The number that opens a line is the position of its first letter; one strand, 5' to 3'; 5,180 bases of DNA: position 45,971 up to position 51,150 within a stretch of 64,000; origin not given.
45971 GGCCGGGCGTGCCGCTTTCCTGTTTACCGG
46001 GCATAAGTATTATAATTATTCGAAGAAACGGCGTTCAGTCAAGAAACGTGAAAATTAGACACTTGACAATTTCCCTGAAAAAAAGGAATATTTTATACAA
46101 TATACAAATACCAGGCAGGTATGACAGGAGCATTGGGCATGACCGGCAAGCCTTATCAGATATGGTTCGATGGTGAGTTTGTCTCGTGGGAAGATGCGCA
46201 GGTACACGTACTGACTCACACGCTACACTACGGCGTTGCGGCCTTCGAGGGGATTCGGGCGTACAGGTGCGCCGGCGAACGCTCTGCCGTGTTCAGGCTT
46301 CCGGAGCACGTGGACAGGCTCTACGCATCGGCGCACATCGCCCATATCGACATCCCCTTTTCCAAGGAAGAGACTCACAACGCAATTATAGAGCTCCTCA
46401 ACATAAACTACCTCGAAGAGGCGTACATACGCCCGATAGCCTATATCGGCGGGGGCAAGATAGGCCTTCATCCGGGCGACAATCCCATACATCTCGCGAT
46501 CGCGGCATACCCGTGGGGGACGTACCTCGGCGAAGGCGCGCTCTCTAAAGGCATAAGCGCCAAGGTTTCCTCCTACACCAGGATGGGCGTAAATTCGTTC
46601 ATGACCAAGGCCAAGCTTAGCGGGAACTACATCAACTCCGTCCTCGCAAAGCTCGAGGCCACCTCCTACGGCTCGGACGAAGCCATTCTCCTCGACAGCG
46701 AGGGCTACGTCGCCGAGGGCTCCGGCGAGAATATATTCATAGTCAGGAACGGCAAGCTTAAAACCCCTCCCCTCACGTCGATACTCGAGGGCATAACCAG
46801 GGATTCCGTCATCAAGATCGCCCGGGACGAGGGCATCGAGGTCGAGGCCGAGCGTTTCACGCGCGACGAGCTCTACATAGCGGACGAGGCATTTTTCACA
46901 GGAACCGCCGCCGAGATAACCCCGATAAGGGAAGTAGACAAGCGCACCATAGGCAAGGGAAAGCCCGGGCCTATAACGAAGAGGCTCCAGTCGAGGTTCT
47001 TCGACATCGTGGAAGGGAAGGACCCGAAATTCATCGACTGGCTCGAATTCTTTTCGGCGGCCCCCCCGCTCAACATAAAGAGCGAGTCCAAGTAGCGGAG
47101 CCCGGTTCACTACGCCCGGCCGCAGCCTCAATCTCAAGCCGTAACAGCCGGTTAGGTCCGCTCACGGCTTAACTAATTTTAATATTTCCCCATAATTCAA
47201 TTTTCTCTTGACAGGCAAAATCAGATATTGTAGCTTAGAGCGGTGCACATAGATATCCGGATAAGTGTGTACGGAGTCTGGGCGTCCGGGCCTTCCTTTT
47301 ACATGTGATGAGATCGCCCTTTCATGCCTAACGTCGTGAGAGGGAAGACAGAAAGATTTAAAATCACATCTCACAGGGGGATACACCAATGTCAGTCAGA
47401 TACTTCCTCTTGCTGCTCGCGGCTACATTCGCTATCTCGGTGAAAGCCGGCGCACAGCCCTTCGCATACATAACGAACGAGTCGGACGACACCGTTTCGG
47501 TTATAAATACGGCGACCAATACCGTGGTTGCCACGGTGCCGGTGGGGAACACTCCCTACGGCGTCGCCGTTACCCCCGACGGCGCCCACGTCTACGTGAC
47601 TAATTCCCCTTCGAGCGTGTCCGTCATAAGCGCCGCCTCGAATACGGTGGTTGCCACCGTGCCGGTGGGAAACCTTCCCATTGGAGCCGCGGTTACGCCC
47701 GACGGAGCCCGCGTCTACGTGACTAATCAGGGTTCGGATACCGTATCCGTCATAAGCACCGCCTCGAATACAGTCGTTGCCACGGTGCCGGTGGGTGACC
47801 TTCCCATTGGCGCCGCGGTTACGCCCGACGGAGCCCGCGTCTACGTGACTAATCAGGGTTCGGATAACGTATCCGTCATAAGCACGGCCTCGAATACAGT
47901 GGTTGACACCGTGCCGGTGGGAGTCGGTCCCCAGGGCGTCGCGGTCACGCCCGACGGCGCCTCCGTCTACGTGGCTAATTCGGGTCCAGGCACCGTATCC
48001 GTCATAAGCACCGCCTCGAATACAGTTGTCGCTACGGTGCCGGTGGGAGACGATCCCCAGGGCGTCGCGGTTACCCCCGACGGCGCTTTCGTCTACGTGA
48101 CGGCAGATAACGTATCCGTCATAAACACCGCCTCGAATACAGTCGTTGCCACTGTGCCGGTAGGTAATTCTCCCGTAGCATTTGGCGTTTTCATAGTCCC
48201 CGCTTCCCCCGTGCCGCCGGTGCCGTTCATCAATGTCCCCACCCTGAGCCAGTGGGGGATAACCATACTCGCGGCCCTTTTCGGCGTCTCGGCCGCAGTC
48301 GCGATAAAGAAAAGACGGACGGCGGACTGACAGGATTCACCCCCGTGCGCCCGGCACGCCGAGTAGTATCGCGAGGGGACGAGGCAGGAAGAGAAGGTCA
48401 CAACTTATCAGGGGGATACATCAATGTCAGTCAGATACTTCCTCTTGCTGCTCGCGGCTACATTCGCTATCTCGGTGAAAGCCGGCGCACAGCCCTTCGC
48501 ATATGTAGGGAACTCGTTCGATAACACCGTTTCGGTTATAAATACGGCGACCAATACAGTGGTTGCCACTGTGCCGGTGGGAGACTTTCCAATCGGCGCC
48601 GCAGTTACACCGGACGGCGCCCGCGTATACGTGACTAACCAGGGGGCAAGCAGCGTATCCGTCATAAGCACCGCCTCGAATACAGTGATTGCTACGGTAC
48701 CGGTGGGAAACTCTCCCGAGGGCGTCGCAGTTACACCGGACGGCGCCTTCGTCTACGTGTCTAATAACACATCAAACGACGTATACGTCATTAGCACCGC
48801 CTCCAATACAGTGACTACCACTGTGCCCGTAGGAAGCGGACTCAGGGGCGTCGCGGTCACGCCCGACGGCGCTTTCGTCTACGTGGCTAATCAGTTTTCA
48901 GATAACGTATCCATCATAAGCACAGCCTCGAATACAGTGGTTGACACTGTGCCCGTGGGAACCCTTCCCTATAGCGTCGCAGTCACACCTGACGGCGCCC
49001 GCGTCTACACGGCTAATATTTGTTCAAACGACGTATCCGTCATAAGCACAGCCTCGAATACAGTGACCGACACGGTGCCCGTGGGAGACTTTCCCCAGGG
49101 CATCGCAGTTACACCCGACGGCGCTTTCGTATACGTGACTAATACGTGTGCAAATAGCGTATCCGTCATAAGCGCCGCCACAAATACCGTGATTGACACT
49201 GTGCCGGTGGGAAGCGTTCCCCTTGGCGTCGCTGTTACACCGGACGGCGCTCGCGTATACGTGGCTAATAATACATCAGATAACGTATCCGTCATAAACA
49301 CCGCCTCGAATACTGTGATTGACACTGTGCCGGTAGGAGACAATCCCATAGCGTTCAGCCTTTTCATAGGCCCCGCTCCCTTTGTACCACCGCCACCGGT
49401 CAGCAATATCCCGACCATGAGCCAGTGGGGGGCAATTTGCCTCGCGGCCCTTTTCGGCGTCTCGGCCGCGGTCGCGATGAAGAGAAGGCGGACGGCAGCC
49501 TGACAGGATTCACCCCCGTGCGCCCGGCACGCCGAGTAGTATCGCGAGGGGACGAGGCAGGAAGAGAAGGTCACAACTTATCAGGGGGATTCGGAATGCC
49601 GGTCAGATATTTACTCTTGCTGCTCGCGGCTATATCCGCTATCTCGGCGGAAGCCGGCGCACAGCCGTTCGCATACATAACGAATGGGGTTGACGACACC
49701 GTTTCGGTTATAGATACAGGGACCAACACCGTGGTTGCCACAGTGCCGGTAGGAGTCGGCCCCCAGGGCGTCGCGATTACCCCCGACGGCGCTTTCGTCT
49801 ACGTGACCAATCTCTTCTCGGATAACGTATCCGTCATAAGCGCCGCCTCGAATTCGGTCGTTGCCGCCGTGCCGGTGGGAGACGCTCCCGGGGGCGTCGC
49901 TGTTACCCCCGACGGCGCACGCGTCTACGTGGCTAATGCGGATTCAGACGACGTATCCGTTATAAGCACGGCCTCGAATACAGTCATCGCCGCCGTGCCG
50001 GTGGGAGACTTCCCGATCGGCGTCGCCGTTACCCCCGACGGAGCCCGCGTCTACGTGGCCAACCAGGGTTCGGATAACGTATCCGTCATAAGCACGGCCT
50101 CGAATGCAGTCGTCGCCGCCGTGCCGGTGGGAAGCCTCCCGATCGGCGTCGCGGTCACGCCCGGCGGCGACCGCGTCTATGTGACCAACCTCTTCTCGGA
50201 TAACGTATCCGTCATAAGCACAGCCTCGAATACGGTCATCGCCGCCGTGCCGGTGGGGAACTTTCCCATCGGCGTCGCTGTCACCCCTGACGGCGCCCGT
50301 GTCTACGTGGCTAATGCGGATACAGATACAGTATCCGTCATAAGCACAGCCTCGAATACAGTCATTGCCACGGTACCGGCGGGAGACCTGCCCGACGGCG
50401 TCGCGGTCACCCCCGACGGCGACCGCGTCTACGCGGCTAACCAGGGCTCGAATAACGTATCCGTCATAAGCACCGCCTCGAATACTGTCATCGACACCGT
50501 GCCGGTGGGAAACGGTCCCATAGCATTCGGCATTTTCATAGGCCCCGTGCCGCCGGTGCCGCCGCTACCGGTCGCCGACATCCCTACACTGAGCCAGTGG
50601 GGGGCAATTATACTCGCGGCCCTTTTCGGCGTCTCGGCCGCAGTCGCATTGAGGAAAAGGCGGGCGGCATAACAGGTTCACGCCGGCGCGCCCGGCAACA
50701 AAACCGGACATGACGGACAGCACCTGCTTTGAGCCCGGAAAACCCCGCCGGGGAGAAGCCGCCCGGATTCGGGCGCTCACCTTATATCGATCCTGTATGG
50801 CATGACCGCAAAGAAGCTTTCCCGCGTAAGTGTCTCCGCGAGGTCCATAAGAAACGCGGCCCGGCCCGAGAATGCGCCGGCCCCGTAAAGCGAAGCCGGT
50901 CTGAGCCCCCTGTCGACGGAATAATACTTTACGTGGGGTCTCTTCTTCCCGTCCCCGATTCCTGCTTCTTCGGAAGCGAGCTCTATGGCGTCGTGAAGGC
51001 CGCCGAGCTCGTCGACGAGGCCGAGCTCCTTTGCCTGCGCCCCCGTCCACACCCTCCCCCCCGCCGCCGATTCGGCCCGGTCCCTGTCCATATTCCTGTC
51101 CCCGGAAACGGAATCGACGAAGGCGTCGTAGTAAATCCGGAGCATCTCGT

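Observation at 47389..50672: Three tandem YVTN beta-propeller paralogues, each ending in an IPTL-CTERM-like sorting tail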

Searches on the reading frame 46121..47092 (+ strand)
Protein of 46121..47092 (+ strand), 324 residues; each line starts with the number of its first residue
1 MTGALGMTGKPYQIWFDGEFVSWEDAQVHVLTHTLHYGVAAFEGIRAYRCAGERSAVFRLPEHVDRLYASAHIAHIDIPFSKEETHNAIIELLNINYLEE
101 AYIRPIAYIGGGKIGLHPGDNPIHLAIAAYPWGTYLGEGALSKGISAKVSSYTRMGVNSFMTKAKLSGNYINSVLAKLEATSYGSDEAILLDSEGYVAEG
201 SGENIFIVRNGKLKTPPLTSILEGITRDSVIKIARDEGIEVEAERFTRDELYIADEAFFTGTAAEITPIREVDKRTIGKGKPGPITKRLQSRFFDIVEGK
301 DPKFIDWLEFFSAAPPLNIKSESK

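Call 17: find_encoding_contigs(protein=window:46121-47092:+, flank=10000, max_places=10)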
Protein window:46121-47092:+ (324 aa): 6 contigs read that carry it; 5 places shown.
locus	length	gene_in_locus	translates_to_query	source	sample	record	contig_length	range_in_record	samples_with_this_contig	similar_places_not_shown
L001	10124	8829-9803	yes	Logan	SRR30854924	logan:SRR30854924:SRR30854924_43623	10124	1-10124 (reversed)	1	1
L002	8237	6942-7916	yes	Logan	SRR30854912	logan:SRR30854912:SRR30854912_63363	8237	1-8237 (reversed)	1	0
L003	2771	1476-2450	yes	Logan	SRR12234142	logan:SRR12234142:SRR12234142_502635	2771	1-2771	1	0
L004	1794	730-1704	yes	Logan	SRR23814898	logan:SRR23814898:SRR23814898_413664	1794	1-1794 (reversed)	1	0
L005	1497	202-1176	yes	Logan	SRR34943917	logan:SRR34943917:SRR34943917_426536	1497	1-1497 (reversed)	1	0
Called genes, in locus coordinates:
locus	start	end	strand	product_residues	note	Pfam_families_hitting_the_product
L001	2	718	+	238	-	?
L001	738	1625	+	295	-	PF02899:Phage_int_SAM_1, PF13495:Phage_int_SAM_4 (weak), PF00589:Phage_integrase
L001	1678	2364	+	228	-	PF02163:Peptidase_M50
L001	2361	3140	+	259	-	PF02616:SMC_ScpA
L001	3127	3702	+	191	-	PF04079:SMC_ScpB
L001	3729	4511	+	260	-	-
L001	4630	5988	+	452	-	PF00009:GTP_EFTU, PF00071:Ras (faint), PF01926:MMR_HSR1, PF02421:FeoB_N, PF00009:GTP_EFTU, PF01926:MMR_HSR1, PF02421:FeoB_N, PF14714:KH_dom-like, +6 more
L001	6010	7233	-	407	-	PF13439:Glyco_transf_4 (weak), PF00534:Glycos_transf_1, PF13692:Glyco_trans_1_4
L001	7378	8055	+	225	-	-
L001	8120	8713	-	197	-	PF07879:PHB_acc_N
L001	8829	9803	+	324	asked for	PF01063:Aminotran_4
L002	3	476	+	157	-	?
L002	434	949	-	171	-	-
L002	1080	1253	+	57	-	PF02616:SMC_ScpA (weak)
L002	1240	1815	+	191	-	PF04079:SMC_ScpB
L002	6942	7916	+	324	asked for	PF01063:Aminotran_4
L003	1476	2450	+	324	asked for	PF01063:Aminotran_4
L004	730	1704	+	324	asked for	PF01063:Aminotran_4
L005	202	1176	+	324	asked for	PF01063:Aminotran_4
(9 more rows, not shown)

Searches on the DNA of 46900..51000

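Call 60: search_rna_families(source=window, start=46900, end=51000, threshold=evalue, max_evalue=1)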
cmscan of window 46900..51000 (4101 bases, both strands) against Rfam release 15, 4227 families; matches with E-value up to 1: 0.
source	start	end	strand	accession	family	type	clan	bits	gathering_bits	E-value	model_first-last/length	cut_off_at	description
